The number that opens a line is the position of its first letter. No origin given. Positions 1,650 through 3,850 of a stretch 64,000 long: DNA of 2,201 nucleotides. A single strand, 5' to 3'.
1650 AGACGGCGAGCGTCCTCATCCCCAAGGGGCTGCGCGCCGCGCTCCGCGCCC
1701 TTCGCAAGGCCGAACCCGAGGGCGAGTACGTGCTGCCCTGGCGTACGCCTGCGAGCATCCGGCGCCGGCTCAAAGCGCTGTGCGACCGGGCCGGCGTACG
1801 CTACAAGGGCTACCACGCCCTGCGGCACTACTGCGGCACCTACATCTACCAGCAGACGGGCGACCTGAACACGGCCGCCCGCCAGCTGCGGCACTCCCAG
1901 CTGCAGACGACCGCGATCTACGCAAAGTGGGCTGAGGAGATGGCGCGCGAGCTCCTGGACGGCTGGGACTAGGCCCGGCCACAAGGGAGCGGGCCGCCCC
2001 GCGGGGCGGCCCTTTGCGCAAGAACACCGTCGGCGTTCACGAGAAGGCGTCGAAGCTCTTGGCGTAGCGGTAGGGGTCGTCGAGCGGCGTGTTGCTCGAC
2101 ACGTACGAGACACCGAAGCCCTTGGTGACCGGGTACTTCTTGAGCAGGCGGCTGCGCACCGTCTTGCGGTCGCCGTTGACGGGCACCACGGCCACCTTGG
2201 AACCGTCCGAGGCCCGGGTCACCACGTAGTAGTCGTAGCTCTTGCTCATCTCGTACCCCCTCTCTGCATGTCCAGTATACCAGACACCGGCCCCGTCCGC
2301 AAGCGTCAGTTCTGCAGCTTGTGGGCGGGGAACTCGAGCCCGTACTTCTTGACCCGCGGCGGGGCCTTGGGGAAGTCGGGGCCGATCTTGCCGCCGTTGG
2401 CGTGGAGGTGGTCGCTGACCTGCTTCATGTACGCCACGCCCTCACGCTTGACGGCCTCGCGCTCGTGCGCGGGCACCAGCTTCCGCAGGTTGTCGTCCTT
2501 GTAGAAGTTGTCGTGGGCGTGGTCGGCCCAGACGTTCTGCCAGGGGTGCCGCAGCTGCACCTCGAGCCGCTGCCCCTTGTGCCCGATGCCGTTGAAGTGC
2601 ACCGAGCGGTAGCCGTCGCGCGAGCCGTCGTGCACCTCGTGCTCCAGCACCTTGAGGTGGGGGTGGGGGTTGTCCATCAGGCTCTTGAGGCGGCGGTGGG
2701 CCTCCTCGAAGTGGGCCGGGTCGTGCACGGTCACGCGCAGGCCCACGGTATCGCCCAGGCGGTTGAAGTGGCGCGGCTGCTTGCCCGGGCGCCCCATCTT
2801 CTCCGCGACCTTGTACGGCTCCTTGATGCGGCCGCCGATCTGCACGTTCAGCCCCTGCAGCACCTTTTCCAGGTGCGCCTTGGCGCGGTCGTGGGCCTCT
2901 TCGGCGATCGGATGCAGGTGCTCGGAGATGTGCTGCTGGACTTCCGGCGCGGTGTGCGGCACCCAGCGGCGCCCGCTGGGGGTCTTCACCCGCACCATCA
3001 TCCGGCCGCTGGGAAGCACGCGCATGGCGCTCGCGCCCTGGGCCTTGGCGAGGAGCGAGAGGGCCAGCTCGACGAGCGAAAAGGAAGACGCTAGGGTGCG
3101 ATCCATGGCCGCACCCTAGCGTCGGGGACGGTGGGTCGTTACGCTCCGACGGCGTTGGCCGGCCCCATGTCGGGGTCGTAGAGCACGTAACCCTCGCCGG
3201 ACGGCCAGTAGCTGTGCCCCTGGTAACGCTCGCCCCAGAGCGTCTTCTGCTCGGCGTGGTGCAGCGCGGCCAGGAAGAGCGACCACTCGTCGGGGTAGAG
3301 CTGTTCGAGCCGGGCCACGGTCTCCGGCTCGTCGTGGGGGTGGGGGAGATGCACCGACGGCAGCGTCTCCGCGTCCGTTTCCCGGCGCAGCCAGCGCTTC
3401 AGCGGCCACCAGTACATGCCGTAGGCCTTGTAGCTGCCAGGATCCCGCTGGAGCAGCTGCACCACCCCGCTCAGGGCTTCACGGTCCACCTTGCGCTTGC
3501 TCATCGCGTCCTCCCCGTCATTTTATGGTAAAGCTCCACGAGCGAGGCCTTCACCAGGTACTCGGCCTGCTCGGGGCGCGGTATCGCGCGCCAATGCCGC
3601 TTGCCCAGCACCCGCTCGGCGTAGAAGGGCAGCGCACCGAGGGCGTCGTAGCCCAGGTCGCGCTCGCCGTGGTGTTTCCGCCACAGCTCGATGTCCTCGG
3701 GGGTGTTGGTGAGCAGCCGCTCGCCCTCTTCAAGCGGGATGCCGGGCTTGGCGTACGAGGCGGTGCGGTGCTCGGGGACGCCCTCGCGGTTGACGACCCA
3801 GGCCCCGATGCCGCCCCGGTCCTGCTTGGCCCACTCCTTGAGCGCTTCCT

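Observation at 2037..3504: Phage-borne RelA/SpoT-domain (toxSAS-like) gene at the end of the giant-protein operon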

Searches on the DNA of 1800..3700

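Call 97: search_rna_families(source=window, start=1800, end=3700, threshold=evalue, max_evalue=1)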
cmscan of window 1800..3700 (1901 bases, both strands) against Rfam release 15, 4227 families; matches with E-value up to 1: 1.
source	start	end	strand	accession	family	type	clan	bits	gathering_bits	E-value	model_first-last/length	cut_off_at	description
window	1991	2127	-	RF01867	CC2171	Gene; sRNA;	-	18.1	75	0.42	1-159/159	no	caulobacter sRNA CC2171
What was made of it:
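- Tried and rejected: No credible Rfam match around the cassette (call 97).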

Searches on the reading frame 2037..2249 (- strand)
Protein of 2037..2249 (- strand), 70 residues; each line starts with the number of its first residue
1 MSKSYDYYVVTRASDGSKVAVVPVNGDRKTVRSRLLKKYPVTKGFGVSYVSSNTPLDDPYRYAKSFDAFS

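Call 3: search_protein_families(library=pfam, proteins=[window:2037-2249:-], max_evalue=0.1)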
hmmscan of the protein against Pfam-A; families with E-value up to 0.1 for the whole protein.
window:2037-2249:- (70 aa): 0 families

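Call 4: search_protein_families(library=ncbifam, proteins=[window:2037-2249:-], max_evalue=0.1)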
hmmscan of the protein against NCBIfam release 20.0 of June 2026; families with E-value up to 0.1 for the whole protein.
window:2037-2249:- (70 aa): 0 families

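Call 8: search_protein_families(library=phrogs, proteins=[window:2037-2249:-], max_evalue=0.001)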
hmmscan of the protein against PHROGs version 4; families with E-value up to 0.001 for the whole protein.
window:2037-2249:- (70 aa): 0 families

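Call 9: search_protein_families(library=padloc, proteins=[window:2037-2249:-], max_evalue=0.01)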
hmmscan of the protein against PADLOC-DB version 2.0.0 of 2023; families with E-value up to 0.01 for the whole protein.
window:2037-2249:- (70 aa): 0 families

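Call 43: find_homologous_proteins(query=window:2037-2249:-, max_evalue=10)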
Query window:2037-2249:- (70 aa): 1 proteins with E <= 10 among 1 candidates.
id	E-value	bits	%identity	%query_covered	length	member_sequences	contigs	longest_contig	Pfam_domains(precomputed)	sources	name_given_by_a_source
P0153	4.4e-37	142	97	100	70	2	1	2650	-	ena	-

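Call 45: find_encoding_contigs(protein=P0153, flank=10000)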
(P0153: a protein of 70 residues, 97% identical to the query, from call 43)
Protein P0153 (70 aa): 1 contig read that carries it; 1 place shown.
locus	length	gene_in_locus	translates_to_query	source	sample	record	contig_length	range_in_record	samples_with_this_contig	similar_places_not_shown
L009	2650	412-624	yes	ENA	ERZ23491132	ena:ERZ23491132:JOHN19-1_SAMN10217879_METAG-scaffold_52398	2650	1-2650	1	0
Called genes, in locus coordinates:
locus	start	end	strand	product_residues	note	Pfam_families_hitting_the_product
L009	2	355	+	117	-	?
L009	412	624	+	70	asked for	-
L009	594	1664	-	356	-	-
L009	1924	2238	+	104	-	PF20274:cREC_REC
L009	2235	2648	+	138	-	?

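Call 87: find_homologous_proteins(query=A4, max_evalue=1)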
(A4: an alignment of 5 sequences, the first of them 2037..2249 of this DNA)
Query A4 (5 sequences) (70 aa, profile of the alignment): 5 proteins with E <= 1 among 29 candidates.
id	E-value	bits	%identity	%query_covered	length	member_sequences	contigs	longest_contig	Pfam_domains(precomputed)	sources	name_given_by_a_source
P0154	2.0e-28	116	65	99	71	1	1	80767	-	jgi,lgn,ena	-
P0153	1.5e-26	110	97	100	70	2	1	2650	-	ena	-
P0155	3.4e-25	106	34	89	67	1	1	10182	-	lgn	-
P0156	1.4e-20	91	-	-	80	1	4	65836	-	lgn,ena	-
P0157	3.8e-19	87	27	94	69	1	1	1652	-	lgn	-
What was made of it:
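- Tried and rejected: The profile search returned only the sequences it was built from (call 87).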

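Call 93: predict_structure(alignment_id=A5)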
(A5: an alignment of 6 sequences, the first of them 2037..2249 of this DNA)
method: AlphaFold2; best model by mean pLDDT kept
length: 70 residues; sequences in the alignment: 6
mean_pLDDT: 84.4   pTM: 0.72
mean pLDDT of the five models: 84.4, 83.6, 82.2, 81.6, 80.2
residues with pLDDT >= 90: 30; 70-90: 31; 50-70: 5; < 50: 4
segments of 3 or more residues with pLDDT < 50: 67-70
pLDDT, mean of each block of 10 residues (from residue 1): 84 88 90 93 90 88 58
secondary structure, 60 per line:
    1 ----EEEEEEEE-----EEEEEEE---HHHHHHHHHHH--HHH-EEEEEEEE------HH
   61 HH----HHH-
elements in order: E5-12 E18-24 H28-38 E45-52 H59-62
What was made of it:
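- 2037..2249 (-): Conserved 70-aa partner protein with a beta-beta-alpha-beta fold and invariant G26, K38-Y39-P40 and P55. Candidate immunity or neutralising protein. AlphaFold2 pLDDT 84 (call 93).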

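Call 95: fold_search(model_id=the predicted structure, library=pdb)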
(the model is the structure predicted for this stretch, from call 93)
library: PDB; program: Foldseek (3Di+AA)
matches with E <= 10: 478; with E <= 0.001: 0
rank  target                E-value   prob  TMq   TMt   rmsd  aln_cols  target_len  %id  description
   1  8eoi_H                2.1e-01  0.72  0.43  0.19   5.5        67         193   12  Structure of a human EMC:human Cav1.2 channel complex in GDN detergent (released 2023-05-24)
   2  5w0z_B                8.0e-01  0.23  0.42  0.08   8.0        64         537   16  Crystal structure of MBP fused activation-induced cytidine deaminase (AID) (released 2017-08-16)
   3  8fij_B                8.0e-01  0.12  0.30  0.15   7.0        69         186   17  Wild type APOBEC3A in complex with TT(FdZ)-hairpin inhibitor (crystal form 2) (released 2023-09-06)
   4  5i8j_A                8.5e-01  0.41  0.44  0.47   4.5        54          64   13  Crystal structure of Dmd from phage RB69 (released 2017-02-15)
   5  2nbq_MODEL_1_A        8.5e-01  0.12  0.30  0.14   6.5        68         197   15  NMR Structure of the C-Terminal Domain of human APOBEC3B (released 2016-06-01)
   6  7os1_B                9.1e-01  0.12  0.28  0.01  13.2        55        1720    7  Cryo-EM structure of Brr2 in complex with Fbp21 (released 2022-02-23)
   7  9u75_A                1.0e+00  0.18  0.40  0.16   5.4        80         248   16  5hmC specific restriction endonuclease Escherichia coli E. coli O157:H7 PD-T4-3 (released 2026-02-11)
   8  9cx9_A                1.0e+00  0.07  0.26  0.07  11.4        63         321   14  Structure of SH3 domain of Src in complex with beta-arrestin 1 (released 2024-11-13)
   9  3egr_B                1.1e+00  0.28  0.42  0.45   3.6        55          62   11  CRYSTAL STRUCTURE OF A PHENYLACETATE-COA OXYGENASE SUBUNIT PAAB (REUT_A2307) FROM RALSTONIA EUTROPHA JMP134 AT 2.65 A  (released 2008-09-30)
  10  1ifq_B                1.1e+00  0.14  0.26  0.15   6.6        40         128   20  Sec22b N-terminal domain (released 2001-05-02)
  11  2qlc_D                1.2e+00  0.28  0.46  0.30   7.5        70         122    7  The crystal structure of DNA repair protein RadC from Chlorobium tepidum TLS (released 2007-09-04)
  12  6x91_H                1.2e+00  0.20  0.40  0.08   4.0        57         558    5  Crystal structure of MBP-fused human APOBEC1 (released 2020-12-09)
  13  1yd6_C                1.2e+00  0.18  0.41  0.33   6.1        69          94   12  Crystal structure of the GIY-YIG N-terminal endonuclease domain of UvrC from Bacillus caldotenax (released 2005-03-01)
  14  9e6q_AR               1.2e+00  0.15  0.35  0.34   6.8        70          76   21  Cryo-EM structure of the Pyrobaculum calidifontis 50S ribosomal subunit in complex with Dri (released 2024-11-20)
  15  9e78_3P               1.2e+00  0.13  0.29  0.11   6.2        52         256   12  48-nm repeat of the Leishmania tarentolae doublet microtubule (released 2025-03-12)
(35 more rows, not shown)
